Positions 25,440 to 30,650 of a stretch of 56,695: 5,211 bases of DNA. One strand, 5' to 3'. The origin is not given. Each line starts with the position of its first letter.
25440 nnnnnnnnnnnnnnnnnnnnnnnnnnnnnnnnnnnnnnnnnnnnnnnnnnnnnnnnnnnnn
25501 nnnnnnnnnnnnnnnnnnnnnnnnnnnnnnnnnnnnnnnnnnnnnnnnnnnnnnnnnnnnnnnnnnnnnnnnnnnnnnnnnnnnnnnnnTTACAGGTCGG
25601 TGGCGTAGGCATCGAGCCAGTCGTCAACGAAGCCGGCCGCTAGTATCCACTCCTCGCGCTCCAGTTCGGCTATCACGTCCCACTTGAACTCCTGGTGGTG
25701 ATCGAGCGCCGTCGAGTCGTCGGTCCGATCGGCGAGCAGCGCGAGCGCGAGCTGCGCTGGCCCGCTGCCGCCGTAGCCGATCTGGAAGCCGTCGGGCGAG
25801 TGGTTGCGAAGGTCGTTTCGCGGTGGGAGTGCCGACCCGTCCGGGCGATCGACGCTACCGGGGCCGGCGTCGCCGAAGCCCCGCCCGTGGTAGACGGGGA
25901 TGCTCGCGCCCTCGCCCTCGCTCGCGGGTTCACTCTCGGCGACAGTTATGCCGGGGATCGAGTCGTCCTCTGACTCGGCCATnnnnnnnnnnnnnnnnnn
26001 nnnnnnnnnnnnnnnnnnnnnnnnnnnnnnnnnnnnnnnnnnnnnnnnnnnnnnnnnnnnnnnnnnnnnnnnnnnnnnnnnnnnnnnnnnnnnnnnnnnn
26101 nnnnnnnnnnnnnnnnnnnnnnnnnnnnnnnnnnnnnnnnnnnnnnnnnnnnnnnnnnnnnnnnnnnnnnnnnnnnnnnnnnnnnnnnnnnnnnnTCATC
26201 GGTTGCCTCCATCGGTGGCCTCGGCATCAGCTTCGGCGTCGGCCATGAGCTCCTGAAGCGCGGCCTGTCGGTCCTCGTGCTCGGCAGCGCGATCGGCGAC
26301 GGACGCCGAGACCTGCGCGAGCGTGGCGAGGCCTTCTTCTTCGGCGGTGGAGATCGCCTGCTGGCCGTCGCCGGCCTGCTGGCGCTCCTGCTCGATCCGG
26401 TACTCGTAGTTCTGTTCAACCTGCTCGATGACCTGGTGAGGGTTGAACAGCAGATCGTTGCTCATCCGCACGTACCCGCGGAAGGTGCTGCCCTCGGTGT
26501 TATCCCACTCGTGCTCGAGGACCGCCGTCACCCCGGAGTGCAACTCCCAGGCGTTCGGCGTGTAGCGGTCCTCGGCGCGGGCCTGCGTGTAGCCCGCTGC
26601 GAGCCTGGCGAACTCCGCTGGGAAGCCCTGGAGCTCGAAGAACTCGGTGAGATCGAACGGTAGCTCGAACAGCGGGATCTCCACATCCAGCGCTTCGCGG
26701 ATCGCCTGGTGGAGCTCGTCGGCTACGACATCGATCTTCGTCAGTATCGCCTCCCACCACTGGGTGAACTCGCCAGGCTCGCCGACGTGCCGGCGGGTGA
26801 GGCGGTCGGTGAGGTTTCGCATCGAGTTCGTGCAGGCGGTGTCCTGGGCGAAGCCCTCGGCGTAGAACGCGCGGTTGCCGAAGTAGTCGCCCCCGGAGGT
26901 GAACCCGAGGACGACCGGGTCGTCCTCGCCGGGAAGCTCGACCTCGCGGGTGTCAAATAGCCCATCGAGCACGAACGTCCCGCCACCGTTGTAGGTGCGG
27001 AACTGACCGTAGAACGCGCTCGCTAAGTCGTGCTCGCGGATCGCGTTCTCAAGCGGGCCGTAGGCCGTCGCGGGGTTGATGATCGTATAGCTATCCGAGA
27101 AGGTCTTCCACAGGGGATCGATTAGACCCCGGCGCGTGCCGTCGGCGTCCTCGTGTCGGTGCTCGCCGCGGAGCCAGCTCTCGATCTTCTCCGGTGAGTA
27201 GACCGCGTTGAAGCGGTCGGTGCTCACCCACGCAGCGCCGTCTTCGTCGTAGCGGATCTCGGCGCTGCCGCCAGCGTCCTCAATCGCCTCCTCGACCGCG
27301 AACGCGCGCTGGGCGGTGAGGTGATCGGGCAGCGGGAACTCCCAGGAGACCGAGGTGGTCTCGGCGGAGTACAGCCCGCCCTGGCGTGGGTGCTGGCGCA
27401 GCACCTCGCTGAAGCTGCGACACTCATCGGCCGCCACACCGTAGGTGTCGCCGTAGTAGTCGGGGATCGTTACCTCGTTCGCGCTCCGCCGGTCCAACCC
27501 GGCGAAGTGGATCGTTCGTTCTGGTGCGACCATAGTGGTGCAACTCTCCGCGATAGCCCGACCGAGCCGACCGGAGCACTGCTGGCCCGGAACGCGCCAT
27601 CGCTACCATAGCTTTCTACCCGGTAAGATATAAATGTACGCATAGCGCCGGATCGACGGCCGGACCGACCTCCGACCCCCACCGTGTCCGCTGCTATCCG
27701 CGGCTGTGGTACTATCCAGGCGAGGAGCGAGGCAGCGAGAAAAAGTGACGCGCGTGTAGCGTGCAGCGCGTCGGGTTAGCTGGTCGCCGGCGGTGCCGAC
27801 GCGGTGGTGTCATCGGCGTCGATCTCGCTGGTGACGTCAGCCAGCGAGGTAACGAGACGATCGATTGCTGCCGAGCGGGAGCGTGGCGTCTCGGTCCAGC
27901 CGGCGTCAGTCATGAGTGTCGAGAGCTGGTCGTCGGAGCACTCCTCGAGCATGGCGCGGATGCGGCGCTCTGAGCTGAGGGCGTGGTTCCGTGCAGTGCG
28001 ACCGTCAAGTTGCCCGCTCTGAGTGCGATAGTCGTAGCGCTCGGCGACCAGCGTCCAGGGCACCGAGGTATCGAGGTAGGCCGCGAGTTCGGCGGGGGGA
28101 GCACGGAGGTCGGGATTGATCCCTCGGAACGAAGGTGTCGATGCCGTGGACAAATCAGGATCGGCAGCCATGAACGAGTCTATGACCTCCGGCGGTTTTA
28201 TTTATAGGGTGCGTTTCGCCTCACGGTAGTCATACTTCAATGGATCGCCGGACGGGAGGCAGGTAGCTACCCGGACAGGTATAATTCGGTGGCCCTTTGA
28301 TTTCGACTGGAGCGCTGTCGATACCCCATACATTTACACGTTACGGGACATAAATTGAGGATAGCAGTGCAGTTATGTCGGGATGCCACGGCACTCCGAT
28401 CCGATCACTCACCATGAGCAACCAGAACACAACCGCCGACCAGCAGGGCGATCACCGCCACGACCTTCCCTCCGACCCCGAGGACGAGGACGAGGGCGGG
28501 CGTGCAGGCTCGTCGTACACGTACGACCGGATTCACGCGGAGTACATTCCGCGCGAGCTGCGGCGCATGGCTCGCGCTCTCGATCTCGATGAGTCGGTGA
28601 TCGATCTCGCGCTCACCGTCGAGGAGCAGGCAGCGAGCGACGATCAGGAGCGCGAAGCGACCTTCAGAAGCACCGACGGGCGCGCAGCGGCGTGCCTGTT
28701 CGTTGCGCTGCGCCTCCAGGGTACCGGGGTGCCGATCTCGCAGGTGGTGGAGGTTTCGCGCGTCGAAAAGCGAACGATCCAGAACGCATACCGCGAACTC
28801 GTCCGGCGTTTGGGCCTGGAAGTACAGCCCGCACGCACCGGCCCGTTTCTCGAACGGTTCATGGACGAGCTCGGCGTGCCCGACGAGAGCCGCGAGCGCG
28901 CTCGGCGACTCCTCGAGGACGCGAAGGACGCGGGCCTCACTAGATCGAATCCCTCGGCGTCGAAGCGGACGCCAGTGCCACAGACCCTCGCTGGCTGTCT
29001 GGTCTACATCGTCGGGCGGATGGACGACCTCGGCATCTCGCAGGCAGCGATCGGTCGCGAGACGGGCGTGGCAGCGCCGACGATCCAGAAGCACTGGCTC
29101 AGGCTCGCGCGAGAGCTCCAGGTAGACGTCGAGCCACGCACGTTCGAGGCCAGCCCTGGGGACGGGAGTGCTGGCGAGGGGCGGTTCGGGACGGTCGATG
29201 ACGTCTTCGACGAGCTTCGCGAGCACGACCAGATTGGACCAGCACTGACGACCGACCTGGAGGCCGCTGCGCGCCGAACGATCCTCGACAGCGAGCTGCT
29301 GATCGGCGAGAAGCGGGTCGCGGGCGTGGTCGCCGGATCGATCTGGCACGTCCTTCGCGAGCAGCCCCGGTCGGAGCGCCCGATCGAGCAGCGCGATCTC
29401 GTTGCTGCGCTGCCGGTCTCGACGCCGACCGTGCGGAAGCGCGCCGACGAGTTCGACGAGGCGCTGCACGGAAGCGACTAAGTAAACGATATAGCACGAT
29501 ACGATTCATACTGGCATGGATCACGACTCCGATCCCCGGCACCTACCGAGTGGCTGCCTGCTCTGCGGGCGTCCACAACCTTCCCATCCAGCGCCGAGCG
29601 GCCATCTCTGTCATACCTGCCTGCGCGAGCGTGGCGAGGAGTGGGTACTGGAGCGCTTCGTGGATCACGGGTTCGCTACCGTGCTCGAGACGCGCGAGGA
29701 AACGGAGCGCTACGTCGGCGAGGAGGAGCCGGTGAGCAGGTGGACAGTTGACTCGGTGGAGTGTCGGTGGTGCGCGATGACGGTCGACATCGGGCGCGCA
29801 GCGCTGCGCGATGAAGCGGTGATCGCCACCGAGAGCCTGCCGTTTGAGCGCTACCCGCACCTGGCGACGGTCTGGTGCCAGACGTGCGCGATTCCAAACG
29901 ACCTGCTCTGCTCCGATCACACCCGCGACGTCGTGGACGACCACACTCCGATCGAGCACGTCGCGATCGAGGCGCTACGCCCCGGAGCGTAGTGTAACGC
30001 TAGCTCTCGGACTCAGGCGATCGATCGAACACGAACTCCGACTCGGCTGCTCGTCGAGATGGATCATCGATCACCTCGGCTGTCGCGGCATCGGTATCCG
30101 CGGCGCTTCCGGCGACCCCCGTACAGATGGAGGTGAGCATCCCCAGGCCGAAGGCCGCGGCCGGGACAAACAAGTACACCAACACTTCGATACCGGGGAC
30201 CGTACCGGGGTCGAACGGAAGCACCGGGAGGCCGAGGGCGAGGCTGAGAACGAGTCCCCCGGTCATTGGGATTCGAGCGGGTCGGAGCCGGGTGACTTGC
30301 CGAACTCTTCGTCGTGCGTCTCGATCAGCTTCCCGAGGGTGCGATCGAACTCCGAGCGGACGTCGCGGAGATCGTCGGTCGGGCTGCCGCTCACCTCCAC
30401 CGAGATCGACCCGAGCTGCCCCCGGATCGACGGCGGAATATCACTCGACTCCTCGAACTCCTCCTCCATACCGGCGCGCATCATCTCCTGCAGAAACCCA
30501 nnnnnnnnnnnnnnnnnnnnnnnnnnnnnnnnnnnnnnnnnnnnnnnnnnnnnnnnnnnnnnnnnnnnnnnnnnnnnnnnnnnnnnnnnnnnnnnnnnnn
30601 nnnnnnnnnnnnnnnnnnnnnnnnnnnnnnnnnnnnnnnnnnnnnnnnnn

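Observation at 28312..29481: Virus-encoded TFB core without the Zn-ribbon/B-reader, a candidate promoter-occupying regulator matched to the virus-specific BRE-like block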

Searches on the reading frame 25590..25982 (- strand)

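Call 15: search_protein_families(library=pfam, proteins=[window:25590-25982:-], max_evalue=0.01)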
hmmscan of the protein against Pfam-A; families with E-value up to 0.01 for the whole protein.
window:25590-25982:- (130 aa): 1 family
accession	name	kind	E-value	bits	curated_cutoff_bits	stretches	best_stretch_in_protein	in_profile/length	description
PF19663.4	DUF6166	-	3.7e-25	88.3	27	1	42-124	11-92/93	Family of unknown function (DUF6166)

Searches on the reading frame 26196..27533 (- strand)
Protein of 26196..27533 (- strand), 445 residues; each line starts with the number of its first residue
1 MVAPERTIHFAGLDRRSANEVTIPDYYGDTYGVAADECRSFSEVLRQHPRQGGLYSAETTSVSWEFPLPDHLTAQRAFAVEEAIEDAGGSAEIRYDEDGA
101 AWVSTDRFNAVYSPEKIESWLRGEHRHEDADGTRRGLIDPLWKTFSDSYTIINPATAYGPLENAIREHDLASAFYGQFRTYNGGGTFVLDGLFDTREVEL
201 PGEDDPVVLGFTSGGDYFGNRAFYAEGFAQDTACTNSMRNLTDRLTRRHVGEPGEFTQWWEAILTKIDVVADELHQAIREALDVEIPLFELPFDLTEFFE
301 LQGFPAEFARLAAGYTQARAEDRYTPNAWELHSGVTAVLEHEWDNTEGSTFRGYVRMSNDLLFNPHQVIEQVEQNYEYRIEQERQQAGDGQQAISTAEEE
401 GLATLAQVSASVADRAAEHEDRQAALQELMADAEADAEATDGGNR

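Call 15: search_protein_families(library=pfam, proteins=[window:26196-27533:-], max_evalue=0.01)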
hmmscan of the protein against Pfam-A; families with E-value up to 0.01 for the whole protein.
window:26196-27533:- (445 aa): 0 families

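Call 18: search_protein_families(library=phrogs, proteins=[window:26196-27533:-], max_evalue=0.001)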
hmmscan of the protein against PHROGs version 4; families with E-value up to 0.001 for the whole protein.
window:26196-27533:- (445 aa): 1 family
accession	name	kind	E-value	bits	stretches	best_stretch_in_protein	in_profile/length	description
phrog_13083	-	unknown function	4.7e-101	340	1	1-434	2-419/420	-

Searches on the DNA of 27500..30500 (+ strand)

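Call 6: search_dna_similar(query=window:27500-30500:+, collection=phages, mode=near)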
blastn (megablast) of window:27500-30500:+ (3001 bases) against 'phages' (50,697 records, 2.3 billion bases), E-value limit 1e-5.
No match.

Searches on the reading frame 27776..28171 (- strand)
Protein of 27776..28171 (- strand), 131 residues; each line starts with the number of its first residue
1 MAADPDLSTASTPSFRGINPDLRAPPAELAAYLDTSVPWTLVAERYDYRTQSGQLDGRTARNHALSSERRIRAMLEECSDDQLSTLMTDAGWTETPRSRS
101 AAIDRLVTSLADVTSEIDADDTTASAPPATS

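Call 15: search_protein_families(library=pfam, proteins=[window:27776-28171:-], max_evalue=0.01)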
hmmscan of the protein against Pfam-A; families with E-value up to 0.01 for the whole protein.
window:27776-28171:- (131 aa): 0 families

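Call 18: search_protein_families(library=phrogs, proteins=[window:27776-28171:-], max_evalue=0.001)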
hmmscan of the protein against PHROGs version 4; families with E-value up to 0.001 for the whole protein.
window:27776-28171:- (131 aa): 0 families

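Call 81: search_solved_structures(query=window:27776-28171:-, max_evalue=5)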
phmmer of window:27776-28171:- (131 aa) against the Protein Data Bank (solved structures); distinct sequences matched with E-value up to 5: 3.
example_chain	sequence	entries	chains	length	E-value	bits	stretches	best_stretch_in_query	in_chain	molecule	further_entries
3zmr_A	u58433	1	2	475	0.017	18.8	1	15-112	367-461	CELLULASE (GLYCOSYL HYDROLASE FAMILY 5)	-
9ian_C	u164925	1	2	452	0.22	15.2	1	2-76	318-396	Nitrogenase iron-molybdenum cofactor biosynthesis protein NifN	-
3pdi_B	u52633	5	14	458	0.22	15.1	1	2-76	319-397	Nitrogenase MoFe cofactor biosynthesis protein NifN | Nitrogenase iron-molybdenum cofactor biosynthesis protein NifN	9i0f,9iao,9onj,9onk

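Call 83: search_protein_families(library=pfam, proteins=[window:27776-28171:-], max_evalue=5)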
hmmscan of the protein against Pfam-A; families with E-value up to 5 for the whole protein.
window:27776-28171:- (131 aa): 1 family
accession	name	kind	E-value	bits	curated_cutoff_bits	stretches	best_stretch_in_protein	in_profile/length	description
PF22470.1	Histone_HNS_N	-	0.21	11.9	24.5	1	63-87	6-30/79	H-NS histone-like proteins, N-terminal domain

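Call 96: search_protein_families(library=padloc, proteins=[window:27776-28171:-], max_evalue=0.01)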
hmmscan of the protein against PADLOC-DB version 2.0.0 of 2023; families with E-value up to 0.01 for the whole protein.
window:27776-28171:- (131 aa): 0 families
